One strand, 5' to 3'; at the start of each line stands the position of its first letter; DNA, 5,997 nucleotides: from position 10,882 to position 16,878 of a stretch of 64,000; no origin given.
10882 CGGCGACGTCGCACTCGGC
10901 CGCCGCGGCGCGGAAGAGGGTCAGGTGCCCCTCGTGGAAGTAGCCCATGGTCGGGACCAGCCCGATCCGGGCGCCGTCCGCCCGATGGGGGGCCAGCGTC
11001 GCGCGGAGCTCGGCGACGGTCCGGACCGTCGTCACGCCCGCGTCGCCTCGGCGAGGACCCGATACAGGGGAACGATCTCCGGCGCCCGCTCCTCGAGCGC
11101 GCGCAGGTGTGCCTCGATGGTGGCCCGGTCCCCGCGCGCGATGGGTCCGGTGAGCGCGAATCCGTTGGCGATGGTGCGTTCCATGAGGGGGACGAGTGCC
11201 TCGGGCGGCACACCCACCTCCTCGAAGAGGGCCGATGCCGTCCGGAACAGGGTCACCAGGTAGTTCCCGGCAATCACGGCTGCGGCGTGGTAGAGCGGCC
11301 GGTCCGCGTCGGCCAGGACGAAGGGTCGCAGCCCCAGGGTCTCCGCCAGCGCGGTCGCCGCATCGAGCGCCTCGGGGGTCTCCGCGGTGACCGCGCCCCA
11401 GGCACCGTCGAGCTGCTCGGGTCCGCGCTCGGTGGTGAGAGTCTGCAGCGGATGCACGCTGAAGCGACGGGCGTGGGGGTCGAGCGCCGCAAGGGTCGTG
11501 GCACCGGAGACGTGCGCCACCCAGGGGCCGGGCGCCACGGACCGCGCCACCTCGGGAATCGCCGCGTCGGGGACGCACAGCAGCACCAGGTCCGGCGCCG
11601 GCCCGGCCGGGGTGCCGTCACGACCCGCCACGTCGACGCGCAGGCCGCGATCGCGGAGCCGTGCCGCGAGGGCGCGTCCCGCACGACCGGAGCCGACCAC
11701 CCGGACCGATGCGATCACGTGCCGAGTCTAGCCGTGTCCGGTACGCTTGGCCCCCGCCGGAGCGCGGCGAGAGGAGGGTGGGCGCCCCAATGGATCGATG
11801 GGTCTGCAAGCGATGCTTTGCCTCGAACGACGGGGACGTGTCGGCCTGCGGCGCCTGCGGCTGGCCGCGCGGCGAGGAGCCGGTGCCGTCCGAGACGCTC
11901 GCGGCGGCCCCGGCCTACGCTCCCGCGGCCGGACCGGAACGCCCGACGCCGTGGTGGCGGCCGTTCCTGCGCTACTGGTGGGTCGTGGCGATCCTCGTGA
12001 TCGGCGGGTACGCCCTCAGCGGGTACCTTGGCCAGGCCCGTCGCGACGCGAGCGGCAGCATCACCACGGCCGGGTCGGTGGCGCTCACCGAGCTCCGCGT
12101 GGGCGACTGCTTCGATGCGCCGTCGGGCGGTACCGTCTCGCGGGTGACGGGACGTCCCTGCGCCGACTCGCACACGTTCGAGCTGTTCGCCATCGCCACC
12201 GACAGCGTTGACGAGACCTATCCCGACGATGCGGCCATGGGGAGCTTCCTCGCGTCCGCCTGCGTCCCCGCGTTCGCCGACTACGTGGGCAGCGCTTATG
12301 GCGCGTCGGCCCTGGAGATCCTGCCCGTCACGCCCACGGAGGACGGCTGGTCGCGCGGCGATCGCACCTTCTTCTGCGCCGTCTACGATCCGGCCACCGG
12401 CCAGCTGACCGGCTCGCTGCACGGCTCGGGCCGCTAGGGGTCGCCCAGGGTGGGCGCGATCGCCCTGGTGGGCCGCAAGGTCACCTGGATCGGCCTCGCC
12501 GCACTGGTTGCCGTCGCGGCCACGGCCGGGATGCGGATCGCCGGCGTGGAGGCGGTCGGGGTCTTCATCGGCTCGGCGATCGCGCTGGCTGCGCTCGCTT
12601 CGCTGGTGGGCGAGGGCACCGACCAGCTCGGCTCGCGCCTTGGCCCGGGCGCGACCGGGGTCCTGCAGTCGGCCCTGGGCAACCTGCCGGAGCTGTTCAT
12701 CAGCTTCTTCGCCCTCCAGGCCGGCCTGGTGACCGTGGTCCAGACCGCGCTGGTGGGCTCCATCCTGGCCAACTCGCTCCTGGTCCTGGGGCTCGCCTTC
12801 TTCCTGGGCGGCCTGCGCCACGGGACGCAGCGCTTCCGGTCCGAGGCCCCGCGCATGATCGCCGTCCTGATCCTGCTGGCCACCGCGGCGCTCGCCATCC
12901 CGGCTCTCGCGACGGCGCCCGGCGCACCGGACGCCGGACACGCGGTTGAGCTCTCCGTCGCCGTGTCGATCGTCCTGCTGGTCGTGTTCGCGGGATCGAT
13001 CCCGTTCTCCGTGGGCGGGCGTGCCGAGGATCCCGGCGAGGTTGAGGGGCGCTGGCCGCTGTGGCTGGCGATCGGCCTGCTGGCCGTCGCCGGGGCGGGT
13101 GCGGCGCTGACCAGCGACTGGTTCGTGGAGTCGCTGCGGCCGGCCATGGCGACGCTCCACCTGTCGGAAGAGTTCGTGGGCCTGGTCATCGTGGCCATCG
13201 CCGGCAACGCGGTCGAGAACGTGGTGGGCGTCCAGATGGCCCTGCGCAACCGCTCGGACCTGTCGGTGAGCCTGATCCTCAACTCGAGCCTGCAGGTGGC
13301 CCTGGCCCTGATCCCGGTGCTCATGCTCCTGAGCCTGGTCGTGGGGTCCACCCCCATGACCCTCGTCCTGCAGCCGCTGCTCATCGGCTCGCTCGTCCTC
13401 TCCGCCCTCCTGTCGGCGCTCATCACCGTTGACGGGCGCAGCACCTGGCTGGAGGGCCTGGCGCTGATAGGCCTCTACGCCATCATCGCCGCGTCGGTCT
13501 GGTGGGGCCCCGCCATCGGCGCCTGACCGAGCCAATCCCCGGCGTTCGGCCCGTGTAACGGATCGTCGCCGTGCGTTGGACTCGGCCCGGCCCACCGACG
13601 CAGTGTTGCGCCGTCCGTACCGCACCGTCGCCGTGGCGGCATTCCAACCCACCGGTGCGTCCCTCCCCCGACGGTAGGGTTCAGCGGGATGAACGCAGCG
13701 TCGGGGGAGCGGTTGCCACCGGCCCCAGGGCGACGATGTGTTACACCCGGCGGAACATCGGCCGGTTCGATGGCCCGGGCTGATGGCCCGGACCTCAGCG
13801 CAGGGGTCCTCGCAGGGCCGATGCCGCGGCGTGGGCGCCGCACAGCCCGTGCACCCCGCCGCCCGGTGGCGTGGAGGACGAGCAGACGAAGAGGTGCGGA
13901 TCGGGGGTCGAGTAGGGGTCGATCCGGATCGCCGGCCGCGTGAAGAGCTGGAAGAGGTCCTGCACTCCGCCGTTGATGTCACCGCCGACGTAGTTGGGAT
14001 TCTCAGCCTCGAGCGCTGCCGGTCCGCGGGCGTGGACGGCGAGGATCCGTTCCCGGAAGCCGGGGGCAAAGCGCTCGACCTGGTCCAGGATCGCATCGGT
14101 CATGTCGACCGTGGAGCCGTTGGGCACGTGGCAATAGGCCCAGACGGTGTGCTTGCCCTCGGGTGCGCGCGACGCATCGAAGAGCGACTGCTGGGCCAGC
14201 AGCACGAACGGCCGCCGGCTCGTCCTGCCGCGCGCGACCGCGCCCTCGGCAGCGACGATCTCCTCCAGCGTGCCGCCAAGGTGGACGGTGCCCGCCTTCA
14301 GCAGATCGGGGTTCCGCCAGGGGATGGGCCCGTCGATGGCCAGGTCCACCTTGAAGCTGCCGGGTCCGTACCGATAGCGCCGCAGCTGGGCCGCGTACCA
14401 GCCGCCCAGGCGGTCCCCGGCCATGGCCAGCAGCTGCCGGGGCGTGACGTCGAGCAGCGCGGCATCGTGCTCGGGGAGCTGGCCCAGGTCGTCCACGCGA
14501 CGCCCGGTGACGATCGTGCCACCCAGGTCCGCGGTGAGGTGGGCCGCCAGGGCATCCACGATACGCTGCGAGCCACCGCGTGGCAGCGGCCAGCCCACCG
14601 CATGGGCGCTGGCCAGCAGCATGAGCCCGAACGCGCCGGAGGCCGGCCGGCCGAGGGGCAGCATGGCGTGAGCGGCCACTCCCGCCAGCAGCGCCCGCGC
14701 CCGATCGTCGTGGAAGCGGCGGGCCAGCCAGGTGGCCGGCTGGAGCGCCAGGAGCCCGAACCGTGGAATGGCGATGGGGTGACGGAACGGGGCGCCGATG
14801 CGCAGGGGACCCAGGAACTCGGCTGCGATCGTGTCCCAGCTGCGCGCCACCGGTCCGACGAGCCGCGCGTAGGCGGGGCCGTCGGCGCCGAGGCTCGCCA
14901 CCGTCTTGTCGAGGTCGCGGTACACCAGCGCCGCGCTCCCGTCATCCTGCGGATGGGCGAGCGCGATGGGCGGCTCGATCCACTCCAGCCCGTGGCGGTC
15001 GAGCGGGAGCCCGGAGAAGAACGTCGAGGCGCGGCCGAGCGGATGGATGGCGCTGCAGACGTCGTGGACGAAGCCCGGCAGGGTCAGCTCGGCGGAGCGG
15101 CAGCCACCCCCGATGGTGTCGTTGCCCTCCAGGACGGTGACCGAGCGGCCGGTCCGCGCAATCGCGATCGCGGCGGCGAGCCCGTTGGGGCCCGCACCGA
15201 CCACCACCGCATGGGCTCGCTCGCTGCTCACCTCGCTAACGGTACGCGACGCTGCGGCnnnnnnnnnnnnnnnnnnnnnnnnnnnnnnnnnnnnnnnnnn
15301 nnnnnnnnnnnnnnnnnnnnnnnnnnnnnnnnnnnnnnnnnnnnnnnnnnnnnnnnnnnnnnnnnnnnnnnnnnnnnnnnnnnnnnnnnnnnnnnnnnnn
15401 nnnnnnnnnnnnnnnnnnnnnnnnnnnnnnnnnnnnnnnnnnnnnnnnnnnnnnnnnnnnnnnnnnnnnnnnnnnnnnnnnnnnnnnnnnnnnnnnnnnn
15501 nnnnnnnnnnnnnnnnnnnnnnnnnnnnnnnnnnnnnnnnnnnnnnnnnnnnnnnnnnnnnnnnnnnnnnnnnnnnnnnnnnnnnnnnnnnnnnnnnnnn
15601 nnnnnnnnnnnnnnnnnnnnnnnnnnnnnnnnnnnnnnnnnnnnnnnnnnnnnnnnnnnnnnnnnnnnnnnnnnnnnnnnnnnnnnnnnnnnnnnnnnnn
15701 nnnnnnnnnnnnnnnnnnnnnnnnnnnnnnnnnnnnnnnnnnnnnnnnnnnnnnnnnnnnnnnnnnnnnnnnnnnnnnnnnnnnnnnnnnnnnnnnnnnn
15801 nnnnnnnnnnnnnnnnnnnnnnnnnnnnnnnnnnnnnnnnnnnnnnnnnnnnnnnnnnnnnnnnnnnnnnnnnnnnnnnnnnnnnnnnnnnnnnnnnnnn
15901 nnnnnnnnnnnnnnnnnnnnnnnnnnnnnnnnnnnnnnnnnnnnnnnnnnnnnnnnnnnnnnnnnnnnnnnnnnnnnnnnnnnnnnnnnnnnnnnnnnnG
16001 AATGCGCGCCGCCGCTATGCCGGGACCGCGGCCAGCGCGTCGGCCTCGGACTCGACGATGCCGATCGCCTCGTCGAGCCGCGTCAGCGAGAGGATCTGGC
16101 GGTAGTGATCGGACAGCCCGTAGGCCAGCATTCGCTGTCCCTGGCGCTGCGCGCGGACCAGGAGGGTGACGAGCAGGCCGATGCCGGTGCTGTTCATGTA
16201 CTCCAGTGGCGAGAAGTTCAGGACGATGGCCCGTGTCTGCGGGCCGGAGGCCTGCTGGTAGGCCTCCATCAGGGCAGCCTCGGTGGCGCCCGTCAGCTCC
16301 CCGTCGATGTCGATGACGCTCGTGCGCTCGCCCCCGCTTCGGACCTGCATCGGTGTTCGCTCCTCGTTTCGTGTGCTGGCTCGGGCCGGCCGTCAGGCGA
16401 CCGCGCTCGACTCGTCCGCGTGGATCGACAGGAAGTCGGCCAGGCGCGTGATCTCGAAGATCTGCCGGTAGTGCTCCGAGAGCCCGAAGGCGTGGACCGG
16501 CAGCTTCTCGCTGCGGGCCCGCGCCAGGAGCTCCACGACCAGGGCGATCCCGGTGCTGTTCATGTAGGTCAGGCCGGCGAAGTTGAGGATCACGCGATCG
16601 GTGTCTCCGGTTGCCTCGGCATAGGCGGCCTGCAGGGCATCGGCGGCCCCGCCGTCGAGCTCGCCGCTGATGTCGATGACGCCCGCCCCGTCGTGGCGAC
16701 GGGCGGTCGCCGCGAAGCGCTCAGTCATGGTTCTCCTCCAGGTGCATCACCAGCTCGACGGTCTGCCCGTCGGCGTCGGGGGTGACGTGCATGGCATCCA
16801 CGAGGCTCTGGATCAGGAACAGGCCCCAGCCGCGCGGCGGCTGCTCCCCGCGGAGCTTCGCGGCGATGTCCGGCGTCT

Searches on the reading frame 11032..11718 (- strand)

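Call 83: search_protein_families(library=pfam, proteins=[window:11032-11718:-], max_evalue=0.00001)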
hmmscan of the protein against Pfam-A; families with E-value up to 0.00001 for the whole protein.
window:11032-11718:- (228 aa): 1 family
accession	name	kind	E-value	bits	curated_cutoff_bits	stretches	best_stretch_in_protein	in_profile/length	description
PF10728.14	DUF2520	-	5.1e-30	104.2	25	1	109-225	4-124/125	Domain of unknown function (DUF2520)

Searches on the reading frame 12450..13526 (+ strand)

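Call 83: search_protein_families(library=pfam, proteins=[window:12450-13526:+], max_evalue=0.00001)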
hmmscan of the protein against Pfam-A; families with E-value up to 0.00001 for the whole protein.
window:12450-13526:+ (358 aa): 1 family
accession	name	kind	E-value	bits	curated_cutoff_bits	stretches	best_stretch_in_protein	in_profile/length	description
PF01699.29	Na_Ca_ex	-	1.3e-32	113.3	24.9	2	207-351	2-150/151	Sodium/calcium exchanger protein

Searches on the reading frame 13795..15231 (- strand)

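Call 20: search_protein_families(library=pfam, proteins=[window:13795-15231:-], max_evalue=0.001)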
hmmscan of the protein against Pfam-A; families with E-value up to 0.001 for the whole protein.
window:13795-15231:- (478 aa): 9 families
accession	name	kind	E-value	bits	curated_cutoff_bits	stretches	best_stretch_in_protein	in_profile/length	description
PF13450.12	NAD_binding_8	-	1.7e-11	44.7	21.9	1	10-64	1-53/68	NAD(P)-binding Rossmann-like domain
PF01593.30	Amino_oxidase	-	8.4e-09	35.6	19.8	1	17-55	3-39/443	Flavin containing amine oxidoreductase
PF12831.13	FAD_oxidored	-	5.5e-07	29.7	27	1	9-44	3-38/416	FAD dependent oxidoreductase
PF01266.30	DAO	-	3.5e-05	23.9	27.9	1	8-249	2-175/353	FAD dependent oxidoreductase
PF03486.20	HI0933_like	-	6.2e-05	23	50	1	7-41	2-36/244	HI0933-like protein Rossmann domain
PF01946.23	Thi4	-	0.00013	21.8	26.2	1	8-44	20-57/235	Thi4 family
PF07992.20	Pyr_redox_2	-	0.00021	21.2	26.1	1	8-44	3-40/291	Pyridine nucleotide-disulphide oxidoreductase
PF00070.33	Pyr_redox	-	0.00029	21.7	22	1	7-41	1-35/82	Pyridine nucleotide-disulphide oxidoreductase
PF00890.30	FAD_binding_2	-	0.00049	19.9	20.4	1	8-42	2-36/414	FAD binding domain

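Call 62: search_protein_families(library=padloc, proteins=[window:13795-15231:-], max_evalue=0.001)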
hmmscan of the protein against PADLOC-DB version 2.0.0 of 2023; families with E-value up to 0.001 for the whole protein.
window:13795-15231:- (478 aa): 1 family
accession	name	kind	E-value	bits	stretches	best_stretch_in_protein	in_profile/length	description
PDLC01086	C3a186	-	5e-06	24.1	1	8-43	3-38/384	"C-3?,4? desaturase"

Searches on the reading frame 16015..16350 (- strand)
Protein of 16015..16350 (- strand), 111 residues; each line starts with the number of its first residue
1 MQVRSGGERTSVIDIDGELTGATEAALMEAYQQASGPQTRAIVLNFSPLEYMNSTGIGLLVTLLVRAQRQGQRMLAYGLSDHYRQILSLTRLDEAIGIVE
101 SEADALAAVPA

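Call 20: search_protein_families(library=pfam, proteins=[window:16015-16350:-], max_evalue=0.001)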
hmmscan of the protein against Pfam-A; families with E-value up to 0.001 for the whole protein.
window:16015-16350:- (111 aa): 2 families
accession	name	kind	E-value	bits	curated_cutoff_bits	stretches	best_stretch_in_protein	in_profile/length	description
PF01740.26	STAS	-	1e-13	51.4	22.6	1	9-105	9-106/106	STAS domain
PF13466.11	STAS_2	-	8e-12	45.6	29.2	1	13-93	1-80/80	STAS domain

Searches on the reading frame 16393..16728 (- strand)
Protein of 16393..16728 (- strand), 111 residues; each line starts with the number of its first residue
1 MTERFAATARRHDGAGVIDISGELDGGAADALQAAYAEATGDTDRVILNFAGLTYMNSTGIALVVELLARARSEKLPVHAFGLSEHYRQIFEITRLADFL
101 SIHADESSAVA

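Call 20: search_protein_families(library=pfam, proteins=[window:16393-16728:-], max_evalue=0.001)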
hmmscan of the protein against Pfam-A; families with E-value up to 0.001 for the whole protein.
window:16393-16728:- (111 aa): 2 families
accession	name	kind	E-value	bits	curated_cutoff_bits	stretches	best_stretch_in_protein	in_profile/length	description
PF01740.26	STAS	-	7.9e-15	55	22.6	1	8-109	3-106/106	STAS domain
PF13466.11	STAS_2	-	1.1e-10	42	29.2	1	18-96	1-79/80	STAS domain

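Call 62: search_protein_families(library=padloc, proteins=[window:16393-16728:-], max_evalue=0.001)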
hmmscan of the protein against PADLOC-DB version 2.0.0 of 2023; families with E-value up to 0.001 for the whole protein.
window:16393-16728:- (111 aa): 0 families
